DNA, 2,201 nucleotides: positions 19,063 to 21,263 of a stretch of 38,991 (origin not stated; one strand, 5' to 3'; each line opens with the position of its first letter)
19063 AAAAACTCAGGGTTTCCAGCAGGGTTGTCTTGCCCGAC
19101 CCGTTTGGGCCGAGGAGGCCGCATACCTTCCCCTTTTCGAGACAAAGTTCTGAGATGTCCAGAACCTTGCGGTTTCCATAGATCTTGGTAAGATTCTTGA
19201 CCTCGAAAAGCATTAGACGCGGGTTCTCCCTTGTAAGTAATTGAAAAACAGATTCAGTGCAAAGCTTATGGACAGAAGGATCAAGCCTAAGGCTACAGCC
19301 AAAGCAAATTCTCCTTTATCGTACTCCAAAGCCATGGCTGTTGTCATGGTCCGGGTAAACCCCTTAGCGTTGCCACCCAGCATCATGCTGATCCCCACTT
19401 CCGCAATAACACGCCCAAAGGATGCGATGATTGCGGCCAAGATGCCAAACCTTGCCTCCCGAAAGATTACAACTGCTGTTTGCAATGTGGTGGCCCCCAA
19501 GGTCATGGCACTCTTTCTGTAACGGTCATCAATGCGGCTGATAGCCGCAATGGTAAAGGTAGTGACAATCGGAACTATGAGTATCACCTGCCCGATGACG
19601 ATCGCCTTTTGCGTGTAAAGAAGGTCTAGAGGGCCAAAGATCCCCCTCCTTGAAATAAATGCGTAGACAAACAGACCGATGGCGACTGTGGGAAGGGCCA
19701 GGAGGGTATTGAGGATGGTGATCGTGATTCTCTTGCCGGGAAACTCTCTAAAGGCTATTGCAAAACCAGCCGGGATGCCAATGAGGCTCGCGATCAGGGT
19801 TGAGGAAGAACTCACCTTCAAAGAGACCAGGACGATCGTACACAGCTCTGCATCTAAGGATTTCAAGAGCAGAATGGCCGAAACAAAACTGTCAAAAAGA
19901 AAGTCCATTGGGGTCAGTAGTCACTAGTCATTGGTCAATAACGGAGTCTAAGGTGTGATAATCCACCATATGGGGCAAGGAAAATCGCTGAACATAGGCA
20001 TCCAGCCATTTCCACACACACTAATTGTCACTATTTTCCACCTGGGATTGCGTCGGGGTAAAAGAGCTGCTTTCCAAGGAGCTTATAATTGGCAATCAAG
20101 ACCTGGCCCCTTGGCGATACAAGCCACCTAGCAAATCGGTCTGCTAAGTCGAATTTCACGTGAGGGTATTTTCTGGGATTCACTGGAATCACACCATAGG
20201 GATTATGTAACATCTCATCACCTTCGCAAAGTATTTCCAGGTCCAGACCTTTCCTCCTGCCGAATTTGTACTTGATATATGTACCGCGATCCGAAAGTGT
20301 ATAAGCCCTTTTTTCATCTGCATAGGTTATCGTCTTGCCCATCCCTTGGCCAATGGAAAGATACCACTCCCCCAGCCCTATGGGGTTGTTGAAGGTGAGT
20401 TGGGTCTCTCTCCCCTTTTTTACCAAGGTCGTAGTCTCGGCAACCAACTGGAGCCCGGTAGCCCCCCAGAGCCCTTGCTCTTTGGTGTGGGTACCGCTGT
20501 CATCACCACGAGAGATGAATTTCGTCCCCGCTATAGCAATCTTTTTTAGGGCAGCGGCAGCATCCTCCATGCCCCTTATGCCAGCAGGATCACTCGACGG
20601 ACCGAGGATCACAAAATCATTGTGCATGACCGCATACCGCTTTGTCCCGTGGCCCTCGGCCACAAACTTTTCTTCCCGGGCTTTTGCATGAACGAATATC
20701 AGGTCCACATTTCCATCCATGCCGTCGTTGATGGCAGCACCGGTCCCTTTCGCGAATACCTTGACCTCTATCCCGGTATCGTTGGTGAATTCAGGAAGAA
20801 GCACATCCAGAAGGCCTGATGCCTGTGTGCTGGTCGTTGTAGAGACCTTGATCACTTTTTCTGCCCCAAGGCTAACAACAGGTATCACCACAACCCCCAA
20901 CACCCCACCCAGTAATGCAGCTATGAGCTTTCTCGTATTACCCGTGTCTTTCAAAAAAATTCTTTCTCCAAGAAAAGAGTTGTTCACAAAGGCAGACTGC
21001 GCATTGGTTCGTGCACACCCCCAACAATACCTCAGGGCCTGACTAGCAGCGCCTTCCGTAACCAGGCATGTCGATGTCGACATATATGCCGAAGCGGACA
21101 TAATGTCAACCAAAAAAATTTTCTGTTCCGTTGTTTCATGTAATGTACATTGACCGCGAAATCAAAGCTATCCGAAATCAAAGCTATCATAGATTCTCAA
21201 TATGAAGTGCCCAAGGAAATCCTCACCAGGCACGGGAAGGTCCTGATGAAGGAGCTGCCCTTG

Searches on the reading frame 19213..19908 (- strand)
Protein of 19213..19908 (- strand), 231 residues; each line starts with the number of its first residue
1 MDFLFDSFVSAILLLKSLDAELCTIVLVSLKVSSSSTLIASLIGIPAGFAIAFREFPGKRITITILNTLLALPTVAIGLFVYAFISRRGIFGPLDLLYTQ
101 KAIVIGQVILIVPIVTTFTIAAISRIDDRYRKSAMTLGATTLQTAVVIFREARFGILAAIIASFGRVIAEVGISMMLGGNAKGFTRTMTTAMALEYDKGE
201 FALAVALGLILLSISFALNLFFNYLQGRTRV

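Call 8: search_protein_families(library=pfam, proteins=[window:19213-19908:-], max_evalue=0.001)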
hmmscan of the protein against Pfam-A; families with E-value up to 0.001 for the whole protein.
window:19213-19908:- (231 aa): 1 family
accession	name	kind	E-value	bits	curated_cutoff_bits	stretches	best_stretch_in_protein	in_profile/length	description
PF00528.27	BPD_transp_1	-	6e-14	52.6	26.4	1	44-230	1-183/184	Binding-protein-dependent transport system inner membrane component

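Call 90: search_protein_families(library=ncbifam, proteins=[window:19213-19908:-], max_evalue=0.001)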
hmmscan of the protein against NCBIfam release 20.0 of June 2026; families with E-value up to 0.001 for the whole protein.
window:19213-19908:- (231 aa): 23 families
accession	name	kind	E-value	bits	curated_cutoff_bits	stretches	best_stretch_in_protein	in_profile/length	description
NF038017.1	ABC_perm1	subfamily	7.2e-68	228.2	100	1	29-212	1-184/184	ABC transporter permease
NF041773.1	tung_perm_TupB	equivalog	2.6e-61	207.4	320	1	1-226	1-226/230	tungstate ABC transporter permease TupB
TIGR02141.1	modB_ABC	equivalog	1.8e-27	96.4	182.6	1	28-226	2-206/208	molybdate ABC transporter permease subunit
TIGR01581.1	Mo_ABC_porter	hypoth_equivalog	5.7e-24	84.8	210.3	1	16-218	13-222/225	ABC transporter permease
TIGR00969.1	3a0106s02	subfamily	2.4e-18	66.5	240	1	21-228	58-272/272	sulfate ABC transporter permease subunit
NF006939.0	PRK09421.1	equivalog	1.4e-16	60.7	262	1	18-219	4-212/230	molybdate ABC transporter permease subunit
TIGR02139.1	permease_CysT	equivalog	5e-16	59.1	246.1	1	26-229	48-262/265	sulfate ABC transporter permease subunit CysT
TIGR00974.1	3a0107s02c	equivalog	3.7e-15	55.8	193.45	1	36-226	62-267/272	phosphate ABC transporter permease PstA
TIGR02140.1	permease_CysW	equivalog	4.1e-14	52.7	329.1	1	28-216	51-246/261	sulfate ABC transporter permease subunit CysW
TIGR02138.1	phosphate_pstC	equivalog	1.3e-13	50.7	196.45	1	30-228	66-294/296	phosphate ABC transporter permease subunit PstC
NF040839.1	tungstate_WtpB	equivalog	1.7e-13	50.8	340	1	18-225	38-247/251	tungstate ABC transporter permease WtpB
TIGR03226.1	PhnU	equivalog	2.4e-13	50.2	283.45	1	23-229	90-307/311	2-aminoethylphosphonate ABC transporter permease subunit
NF011624.0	PRK15050.1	equivalog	9.1e-13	48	247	1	21-224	70-284/297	2-aminoethylphosphonate ABC transporter permease subunit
NF008208.0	PRK10971.1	equivalog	2.3e-12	47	415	1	28-228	58-269/277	sulfate/thiosulfate ABC transporter permease CysT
NF007963.0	PRK10683.1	equivalog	4.3e-10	39.5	489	1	24-224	97-307/317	putrescine ABC transporter permease PotH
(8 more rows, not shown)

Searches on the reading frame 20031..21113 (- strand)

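Call 8: search_protein_families(library=pfam, proteins=[window:20031-21113:-], max_evalue=0.001)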
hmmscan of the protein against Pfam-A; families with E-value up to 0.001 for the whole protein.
window:20031-21113:- (360 aa): 2 families
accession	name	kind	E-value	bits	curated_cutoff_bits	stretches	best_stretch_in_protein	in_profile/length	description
PF12849.12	PBP_like_2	-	2.9e-44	152.3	27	1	89-334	12-266/267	PBP superfamily domain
PF13531.11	SBP_bac_11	-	4.8e-11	43.3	25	1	99-337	10-218/227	Bacterial extracellular solute-binding protein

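Call 90: search_protein_families(library=ncbifam, proteins=[window:20031-21113:-], max_evalue=0.001)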
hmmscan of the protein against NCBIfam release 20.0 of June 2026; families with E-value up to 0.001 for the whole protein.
window:20031-21113:- (360 aa): 1 family
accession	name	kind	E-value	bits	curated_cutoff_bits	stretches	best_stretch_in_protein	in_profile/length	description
NF041772.1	tung_bind_TupA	equivalog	2.5e-68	230.4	400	1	81-355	10-262/266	tungstate ABC transporter substrate-binding protein TupA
